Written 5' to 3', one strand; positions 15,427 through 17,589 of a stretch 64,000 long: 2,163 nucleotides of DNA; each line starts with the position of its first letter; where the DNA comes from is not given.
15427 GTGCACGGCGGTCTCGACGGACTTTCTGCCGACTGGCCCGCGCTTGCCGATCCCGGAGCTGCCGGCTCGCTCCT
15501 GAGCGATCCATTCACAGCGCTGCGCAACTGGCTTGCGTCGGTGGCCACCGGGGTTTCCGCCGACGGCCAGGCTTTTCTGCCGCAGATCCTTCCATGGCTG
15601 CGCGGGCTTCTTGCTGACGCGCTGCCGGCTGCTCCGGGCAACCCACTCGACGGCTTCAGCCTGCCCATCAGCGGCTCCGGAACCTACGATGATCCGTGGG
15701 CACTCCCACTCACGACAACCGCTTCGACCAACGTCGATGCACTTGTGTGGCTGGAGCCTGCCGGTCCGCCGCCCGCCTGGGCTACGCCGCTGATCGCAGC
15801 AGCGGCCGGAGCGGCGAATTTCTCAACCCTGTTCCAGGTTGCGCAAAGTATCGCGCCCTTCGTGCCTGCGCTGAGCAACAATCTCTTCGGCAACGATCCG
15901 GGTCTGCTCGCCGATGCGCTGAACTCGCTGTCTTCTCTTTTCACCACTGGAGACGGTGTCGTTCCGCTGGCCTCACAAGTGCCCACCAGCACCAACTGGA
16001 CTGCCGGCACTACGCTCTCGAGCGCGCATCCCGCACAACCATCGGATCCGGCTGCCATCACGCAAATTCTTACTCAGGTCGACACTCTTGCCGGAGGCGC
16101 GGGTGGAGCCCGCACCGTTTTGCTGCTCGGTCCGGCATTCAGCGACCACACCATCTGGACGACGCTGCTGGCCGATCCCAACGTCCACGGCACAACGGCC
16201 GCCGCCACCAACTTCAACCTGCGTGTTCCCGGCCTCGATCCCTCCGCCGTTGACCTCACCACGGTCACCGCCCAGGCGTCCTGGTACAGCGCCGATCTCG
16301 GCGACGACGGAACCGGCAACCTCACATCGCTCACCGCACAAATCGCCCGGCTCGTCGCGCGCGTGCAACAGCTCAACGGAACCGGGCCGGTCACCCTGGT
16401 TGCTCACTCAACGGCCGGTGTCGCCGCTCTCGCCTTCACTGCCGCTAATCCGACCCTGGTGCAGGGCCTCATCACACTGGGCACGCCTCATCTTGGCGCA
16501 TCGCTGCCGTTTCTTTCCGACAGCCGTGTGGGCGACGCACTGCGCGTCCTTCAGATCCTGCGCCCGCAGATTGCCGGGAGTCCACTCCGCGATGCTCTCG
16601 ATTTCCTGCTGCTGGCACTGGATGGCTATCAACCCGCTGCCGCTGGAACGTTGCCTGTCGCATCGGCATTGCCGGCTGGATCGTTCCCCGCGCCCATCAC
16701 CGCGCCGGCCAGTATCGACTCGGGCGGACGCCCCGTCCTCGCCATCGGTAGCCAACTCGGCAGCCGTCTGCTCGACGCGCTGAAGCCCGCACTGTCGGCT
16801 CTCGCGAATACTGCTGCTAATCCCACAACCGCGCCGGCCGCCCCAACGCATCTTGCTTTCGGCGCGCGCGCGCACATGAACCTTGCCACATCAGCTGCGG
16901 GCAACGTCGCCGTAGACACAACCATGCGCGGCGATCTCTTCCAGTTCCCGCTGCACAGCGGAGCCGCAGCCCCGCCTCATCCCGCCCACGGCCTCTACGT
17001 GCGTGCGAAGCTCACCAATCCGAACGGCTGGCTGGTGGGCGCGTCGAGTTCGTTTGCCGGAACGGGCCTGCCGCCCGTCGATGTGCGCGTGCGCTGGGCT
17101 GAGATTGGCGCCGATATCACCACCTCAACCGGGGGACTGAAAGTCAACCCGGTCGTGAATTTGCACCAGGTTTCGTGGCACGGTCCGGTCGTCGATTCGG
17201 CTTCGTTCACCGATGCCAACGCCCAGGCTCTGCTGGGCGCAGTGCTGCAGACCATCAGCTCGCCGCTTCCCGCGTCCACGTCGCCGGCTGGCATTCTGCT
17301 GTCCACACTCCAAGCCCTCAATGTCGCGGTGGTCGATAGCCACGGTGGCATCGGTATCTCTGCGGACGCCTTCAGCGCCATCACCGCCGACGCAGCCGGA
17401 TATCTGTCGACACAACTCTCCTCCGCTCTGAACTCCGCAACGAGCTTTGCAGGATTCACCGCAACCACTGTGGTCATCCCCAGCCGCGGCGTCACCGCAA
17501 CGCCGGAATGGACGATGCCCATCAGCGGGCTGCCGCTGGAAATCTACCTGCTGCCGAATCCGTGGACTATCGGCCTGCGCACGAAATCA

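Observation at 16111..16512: Lipase/PGAP1-like alpha/beta-hydrolase core with non-canonical AHSTA nucleophile elbow buried in the giant protein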

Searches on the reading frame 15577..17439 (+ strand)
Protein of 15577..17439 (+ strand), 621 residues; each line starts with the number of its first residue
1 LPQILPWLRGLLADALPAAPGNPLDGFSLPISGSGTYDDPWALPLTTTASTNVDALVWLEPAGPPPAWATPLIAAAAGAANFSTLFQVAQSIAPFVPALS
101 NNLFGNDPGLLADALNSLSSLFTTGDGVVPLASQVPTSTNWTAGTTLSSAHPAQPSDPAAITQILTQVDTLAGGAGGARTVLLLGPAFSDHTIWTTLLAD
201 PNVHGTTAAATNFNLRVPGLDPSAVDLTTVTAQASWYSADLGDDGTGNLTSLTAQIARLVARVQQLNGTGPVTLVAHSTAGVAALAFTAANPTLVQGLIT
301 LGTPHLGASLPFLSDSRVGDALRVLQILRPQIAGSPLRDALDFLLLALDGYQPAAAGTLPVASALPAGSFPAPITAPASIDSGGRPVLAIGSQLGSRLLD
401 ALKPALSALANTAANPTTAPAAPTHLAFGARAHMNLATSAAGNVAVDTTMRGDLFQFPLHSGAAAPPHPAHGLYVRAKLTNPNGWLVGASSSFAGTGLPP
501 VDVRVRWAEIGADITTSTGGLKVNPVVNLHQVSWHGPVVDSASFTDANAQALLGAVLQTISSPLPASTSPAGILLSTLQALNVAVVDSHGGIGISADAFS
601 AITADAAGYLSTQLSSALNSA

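Call 23: predict_structure(alignment_id=A1)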
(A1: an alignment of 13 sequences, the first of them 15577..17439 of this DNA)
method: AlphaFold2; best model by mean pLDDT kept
length: 621 residues; sequences in the alignment: 13
mean_pLDDT: 61.5   pTM: 0.46
mean pLDDT of the five models: 61.5, 55.9, 54.4, 50.5, 46.6
residues with pLDDT >= 90: 26; 70-90: 208; 50-70: 176; < 50: 211
segments of 3 or more residues with pLDDT < 50: 1-31, 47-51, 64-79, 81-112, 123-129, 307-316, 326-340, 346-379, 394-399, 404-421, 459-462, 469-471, 489-501, 535-538
pLDDT, mean of each block of 10 residues (from residue 1): 38 37 31 57 52 62 48 47 46 38 40 49 46 64 70 70 88 77 71 80 75 79 85 87 64 88 89 84 82 90 52 45 49 46 46 36 34 40 82 51 44 37 60 63 69 62 54 71 64 43 69 63 68 53 64 75 76 80 74 78 70 61 43
secondary structure, 60 per line:
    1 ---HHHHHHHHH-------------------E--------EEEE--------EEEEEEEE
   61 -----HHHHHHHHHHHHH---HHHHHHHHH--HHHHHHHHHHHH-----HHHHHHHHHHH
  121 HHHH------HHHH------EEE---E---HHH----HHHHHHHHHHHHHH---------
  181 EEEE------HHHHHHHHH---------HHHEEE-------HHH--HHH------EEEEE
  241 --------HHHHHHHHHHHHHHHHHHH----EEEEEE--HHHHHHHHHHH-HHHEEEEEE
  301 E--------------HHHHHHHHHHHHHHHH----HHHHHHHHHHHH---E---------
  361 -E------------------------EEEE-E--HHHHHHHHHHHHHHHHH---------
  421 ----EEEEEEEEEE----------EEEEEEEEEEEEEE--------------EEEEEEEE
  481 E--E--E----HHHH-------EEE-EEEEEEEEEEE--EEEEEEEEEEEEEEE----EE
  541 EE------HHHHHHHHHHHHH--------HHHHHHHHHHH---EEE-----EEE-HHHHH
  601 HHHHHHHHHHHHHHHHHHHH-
elements in order (helices of 4 or more, strands of 3 or more residues): H4-12 E41-44 E53-60 H66-78 H82-90 H93-104 H110-124 H131-134 E141-143 H158-171 E181-184 H191-199 E212-214 E236-240 H249-267 E272-277 H280-290 E295-301 H316-331 H336-347 E387-390 H395-411 E425-434 E445-458 E473-481 H492-495 E503-505 E507-517 E520-534 E539-542 H549-561 H570-580 E584-586 E592-594 H596-620

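Call 26: fold_search(model_id=the predicted structure, library=pdb)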
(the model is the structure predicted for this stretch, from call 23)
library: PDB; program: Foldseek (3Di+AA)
matches with E <= 10: 1341; with E <= 0.001: 0
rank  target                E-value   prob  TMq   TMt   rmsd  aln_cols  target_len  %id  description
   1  3kxp_A                2.6e-03  0.94  0.17  0.33  11.8       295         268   16  Crystal Structure of E-2-(Acetamidomethylene)succinate Hydrolase (released 2010-02-09)
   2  7v3k_B                4.5e-03  0.89  0.17  0.32  18.0       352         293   16  crystal structure of MAJ1 (released 2022-08-17)
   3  7v3k_A                5.3e-03  0.85  0.17  0.33  17.6       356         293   16  crystal structure of MAJ1 (released 2022-08-17)
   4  5z7x                  6.6e-03  0.84  0.17  0.34  15.2       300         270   11  Crystal structure of Striga hermonthica HTL4 (ShHTL4) (released 2018-08-29)
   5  1qge_D                7.4e-03  0.99  0.18  0.46  11.1       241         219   20  NEW CRYSTAL FORM OF PSEUDOMONAS GLUMAE (FORMERLY CHROMOBACTERIUM VISCOSUM ATCC 6918) LIPASE (released 1999-05-06)
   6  5a62                  9.7e-03  0.94  0.18  0.37  13.6       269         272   14  Hydrolytic potential of the ammonia-oxidizing Thaumarchaeon Nitrososphaera gargenis - crystal structure and activity pro (released 2016-07-06)
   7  3qit_B                9.7e-03  0.94  0.19  0.37  12.0       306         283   16  Thioesterase Domain From Curacin Biosynthetic Pathway (released 2011-03-09)
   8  3qit_C                1.0e-02  0.89  0.17  0.34  12.6       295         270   13  Thioesterase Domain From Curacin Biosynthetic Pathway (released 2011-03-09)
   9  1tah_A                1.1e-02  0.98  0.15  0.27  10.7       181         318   20  THE CRYSTAL STRUCTURE OF TRIACYLGLYCEROL LIPASE FROM PSEUDOMONAS GLUMAE REVEALS A PARTIALLY REDUNDANT CATALYTIC ASPART (released 1994-05-31)
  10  2wtm_B                1.1e-02  0.80  0.15  0.33  17.3       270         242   12  Est1E from Butyrivibrio proteoclasticus (released 2010-01-19)
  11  7ukb                  1.2e-02  0.85  0.17  0.35  12.3       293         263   14  Ancestral reconstruction of a plant alpha/beta-hydrolase (released 2023-04-05)
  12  5ng7_B                1.3e-02  0.87  0.14  0.28  19.6       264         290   17  Novel epoxide hydrolases belonging to the alpha/beta hydrolases superfamily in metagenomes from hot environments (released 2018-05-16)
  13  7snu                  1.3e-02  0.82  0.18  0.36  15.8       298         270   14  Crystal structure of ShHTL7 from Striga hermonthica in complex with strigolactone antagonist RG6 (released 2022-07-06)
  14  7prm                  1.3e-02  0.80  0.16  0.30  15.3       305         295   11  CRYSTAL STRUCTURE OF HUMAN MONOGLYCERIDE LIPASE WITH COMPOUND 13 (released 2022-02-16)
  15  4f0j                  1.4e-02  0.82  0.14  0.26  18.0       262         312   13  Crystal structure of a probable hydrolytic enzyme (PA3053) from Pseudomonas aeruginosa PAO1 at 1.50 A resolution (released 2012-07-04)
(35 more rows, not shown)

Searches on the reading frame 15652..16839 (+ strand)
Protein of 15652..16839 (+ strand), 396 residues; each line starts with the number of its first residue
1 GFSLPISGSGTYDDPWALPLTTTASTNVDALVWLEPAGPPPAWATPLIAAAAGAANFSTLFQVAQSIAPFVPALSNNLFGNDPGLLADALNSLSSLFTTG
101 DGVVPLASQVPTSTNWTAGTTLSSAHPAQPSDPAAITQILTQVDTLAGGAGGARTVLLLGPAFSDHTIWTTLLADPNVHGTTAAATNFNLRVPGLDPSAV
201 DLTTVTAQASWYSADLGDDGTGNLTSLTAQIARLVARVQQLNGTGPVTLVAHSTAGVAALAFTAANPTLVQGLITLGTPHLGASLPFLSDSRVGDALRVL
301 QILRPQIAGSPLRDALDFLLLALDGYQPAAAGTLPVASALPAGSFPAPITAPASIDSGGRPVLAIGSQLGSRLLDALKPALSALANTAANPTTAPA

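Call 60: find_homologous_proteins(query=A5, max_evalue=1e-10)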
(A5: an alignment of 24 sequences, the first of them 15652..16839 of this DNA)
Query A5 (24 sequences) (396 aa, profile of the alignment): 16 proteins with E <= 1e-10 among 8000 candidates.
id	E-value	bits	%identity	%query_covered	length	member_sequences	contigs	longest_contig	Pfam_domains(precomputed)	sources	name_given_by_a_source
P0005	7.9e-108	379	47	97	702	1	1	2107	-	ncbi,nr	ncbi:MAG TPA: hypothetical protein VHE33_04350, partial [Acidobacteriaceae bacterium]|nr:hypothetica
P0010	3.2e-100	354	49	89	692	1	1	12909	-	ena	-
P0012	1.4e-81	293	50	75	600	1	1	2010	-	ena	-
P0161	6.9e-80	287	54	83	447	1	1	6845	-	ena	-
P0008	1.3e-79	286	47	65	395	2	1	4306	PF07819.20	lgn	-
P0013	1.3e-72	263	51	64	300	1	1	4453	-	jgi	jgi:hypothetical protein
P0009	1.7e-71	259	69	61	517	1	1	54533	-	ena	-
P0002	1.0e-68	250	82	51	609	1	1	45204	-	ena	-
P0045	8.6e-60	221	52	56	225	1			-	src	-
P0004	1.1e-53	201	53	54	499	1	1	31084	PF07819.20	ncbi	-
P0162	1.2e-51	194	41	60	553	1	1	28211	-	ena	-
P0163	3.2e-51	193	51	52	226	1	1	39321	-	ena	-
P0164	1.3e-49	188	74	47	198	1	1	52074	-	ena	-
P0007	2.9e-47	180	87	40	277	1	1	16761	-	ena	-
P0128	4.7e-44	169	50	46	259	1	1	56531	-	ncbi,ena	-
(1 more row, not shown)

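Call 68: predict_structure(alignment_id=A5)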
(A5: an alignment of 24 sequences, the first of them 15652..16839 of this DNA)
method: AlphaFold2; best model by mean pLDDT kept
length: 396 residues; sequences in the alignment: 24
mean_pLDDT: 89.6   pTM: 0.88
mean pLDDT of the five models: 89.6, 87.4, 87.2, 85.9, 84.8
residues with pLDDT >= 90: 258; 70-90: 116; 50-70: 19; < 50: 3
segments of 3 or more residues with pLDDT < 50: 394-396
pLDDT, mean of each block of 10 residues (from residue 1): 73 83 76 78 93 96 92 90 92 94 95 92 97 98 96 95 92 90 86 93 95 92 92 98 96 96 97 97 86 92 88 93 81 75 74 81 96 94 91 52
secondary structure, 60 per line:
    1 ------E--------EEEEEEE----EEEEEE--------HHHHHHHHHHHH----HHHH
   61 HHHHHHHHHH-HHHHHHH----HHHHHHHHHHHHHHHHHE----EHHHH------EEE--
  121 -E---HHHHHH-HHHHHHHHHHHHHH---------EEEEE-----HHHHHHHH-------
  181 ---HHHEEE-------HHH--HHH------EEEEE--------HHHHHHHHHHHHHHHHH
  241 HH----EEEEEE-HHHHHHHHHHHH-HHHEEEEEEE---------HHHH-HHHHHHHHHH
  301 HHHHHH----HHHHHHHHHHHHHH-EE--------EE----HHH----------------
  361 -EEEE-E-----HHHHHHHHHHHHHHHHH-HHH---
elements in order: E16-22 E27-32 H41-52 H57-70 H72-78 H83-99 H106-109 E116-118 H126-131 H133-146 E156-160 H166-173 E187-189 E211-215 H224-242 E247-252 H254-265 E270-276 H286-289 H291-306 H311-324 E362-365 H373-389

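Call 70: fold_search(model_id=the predicted structure, library=pdb)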
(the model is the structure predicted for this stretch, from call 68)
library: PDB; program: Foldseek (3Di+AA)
matches with E <= 10: 1740; with E <= 0.001: 4
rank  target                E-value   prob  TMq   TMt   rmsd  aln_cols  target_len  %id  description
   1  1qge_D                1.7e-04  1.00  0.25  0.41   9.8       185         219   22  NEW CRYSTAL FORM OF PSEUDOMONAS GLUMAE (FORMERLY CHROMOBACTERIUM VISCOSUM ATCC 6918) LIPASE (released 1999-05-06)
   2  1tah_A                3.0e-04  1.00  0.24  0.28  10.4       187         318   21  THE CRYSTAL STRUCTURE OF TRIACYLGLYCEROL LIPASE FROM PSEUDOMONAS GLUMAE REVEALS A PARTIALLY REDUNDANT CATALYTIC ASPART (released 1994-05-31)
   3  7v3k_C                4.4e-04  0.99  0.26  0.34  17.9       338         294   16  crystal structure of MAJ1 (released 2022-08-17)
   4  7v3k_A                8.1e-04  1.00  0.25  0.32  13.9       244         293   16  crystal structure of MAJ1 (released 2022-08-17)
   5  2es4_B                1.0e-03  1.00  0.25  0.30   8.5       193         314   20  Crystal structure of the Burkholderia glumae lipase-specific foldase in complex with its cognate lipase (released 2006-03-07)
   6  7v3k_B                1.4e-03  1.00  0.24  0.32  11.2       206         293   17  crystal structure of MAJ1 (released 2022-08-17)
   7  7cof                  1.8e-03  0.99  0.21  0.26  14.5       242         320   18  Cholesterol esterase from Burkholderia stabilis (orthorhombic crystal form) (released 2020-12-16)
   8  8xy5_A                1.8e-03  0.99  0.21  0.26  14.6       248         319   17  Open conformation of Burkholderia stagnalis lipase (released 2025-01-22)
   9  5h6g_B                1.9e-03  1.00  0.22  0.34  10.7       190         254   19  Crystal structure of a thermostable lipase from Marine Streptomyces (released 2017-09-20)
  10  6k5e_F                1.9e-03  0.99  0.24  0.37  10.6       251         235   17  Crystal structure of BioH from Klebsiella pneumonia (released 2019-07-17)
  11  6cl4                  2.0e-03  1.00  0.24  0.33  13.7       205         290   17  LipC12 - Lipase from metagenomics (released 2019-03-13)
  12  4lip_D                2.0e-03  1.00  0.23  0.28  14.6       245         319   18  PSEUDOMONAS LIPASE COMPLEXED WITH RC-(RP, SP)-DIBUTYLCARBAMOYLGLYCERO-3-O-BUTYLPHOSPHONATE (released 1998-08-19)
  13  1ex9                  2.3e-03  1.00  0.21  0.29  10.9       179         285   20  CRYSTAL STRUCTURE OF THE PSEUDOMONAS AERUGINOSA LIPASE COMPLEXED WITH RC-(RP,SP)-1,2-DIOCTYLCARBAMOYL-GLYCERO-3-O-OCTYLP (released 2000-10-18)
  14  5ng7_A                2.3e-03  1.00  0.22  0.29  10.8       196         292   16  Novel epoxide hydrolases belonging to the alpha/beta hydrolases superfamily in metagenomes from hot environments (released 2018-05-16)
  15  5h6b                  3.1e-03  1.00  0.23  0.35  10.2       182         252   17  Crystal structure of a thermostable lipase from Marine Streptomyces (released 2017-09-20)
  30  1i6w_A                6.7e-03  1.00  0.21  0.44   6.5       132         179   18  THE CRYSTAL STRUCTURE OF BACILLUS SUBTILIS LIPASE: A MINIMAL ALPHA/BETA HYDROLASE ENZYME (released 2001-05-23)
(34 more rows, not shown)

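Call 86: fold_search(model_id=the predicted structure, library=viral)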
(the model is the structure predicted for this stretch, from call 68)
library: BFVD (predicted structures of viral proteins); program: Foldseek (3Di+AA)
matches with E <= 10: 471; with E <= 0.001: 0
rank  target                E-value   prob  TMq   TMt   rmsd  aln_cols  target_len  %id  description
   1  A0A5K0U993            2.0e-03  1.00  0.22  0.33   8.7       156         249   15  Putative hydrolase [Yasminevirus sp. GU-2018]
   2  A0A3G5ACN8            3.0e-03  0.99  0.25  0.27   8.6       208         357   13  Alpha/beta hydrolase [Satyrvirus sp.]
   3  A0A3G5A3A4            4.0e-03  0.96  0.26  0.27  15.4       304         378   10  GPI inositol-deacylase PGAP1-like alpha/beta domain-containing protein [Harvfovirus sp.]
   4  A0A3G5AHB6            6.5e-03  0.95  0.25  0.29  17.5       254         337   14  GPI inositol-deacylase PGAP1-like alpha/beta domain-containing protein [Sylvanvirus sp.]
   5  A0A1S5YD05            1.4e-02  0.90  0.22  0.23  13.7       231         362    9  Putative lecithin:cholesterol acyltransferase [Leptopilina boulardi filamentous virus]
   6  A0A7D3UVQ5            1.8e-02  0.87  0.21  0.18  14.6       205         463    9  (no name in the UniProt tables at hand)
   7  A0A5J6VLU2            2.0e-02  1.00  0.21  0.30   2.5       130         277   13  Alpha/beta hydrolase family protein [Megaviridae environmental sample]
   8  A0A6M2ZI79            2.8e-02  0.72  0.29  0.31  13.7       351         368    9  Tail fiber protein [Synechococcus phage S-SCSM1]
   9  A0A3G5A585            3.7e-02  0.95  0.21  0.32  13.2       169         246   14  Esterase/lipase [Homavirus sp.]
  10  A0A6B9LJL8            6.4e-02  0.63  0.26  0.22  15.7       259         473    9  DNA helicase [Microbacterium phage Chamuel]
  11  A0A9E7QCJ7            7.5e-02  0.91  0.19  0.28   8.3       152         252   10  (no name in the UniProt tables at hand)
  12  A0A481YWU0            7.5e-02  0.80  0.21  0.23   9.3       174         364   14  Alpha/beta hydrolase fold protein [Marseillevirus LCMAC201]
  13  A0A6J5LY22            7.5e-02  0.35  0.19  0.26  10.3       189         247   13  Alpha/beta hydrolase fold-1 [uncultured Caudovirales phage]
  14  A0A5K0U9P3            8.4e-02  0.25  0.17  0.13  17.6       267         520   10  Histidine phosphatase family protein [Yasminevirus sp. GU-2018]
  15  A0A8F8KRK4            8.9e-02  0.97  0.17  0.17   2.8        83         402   14  Phospholipase [Clandestinovirus]
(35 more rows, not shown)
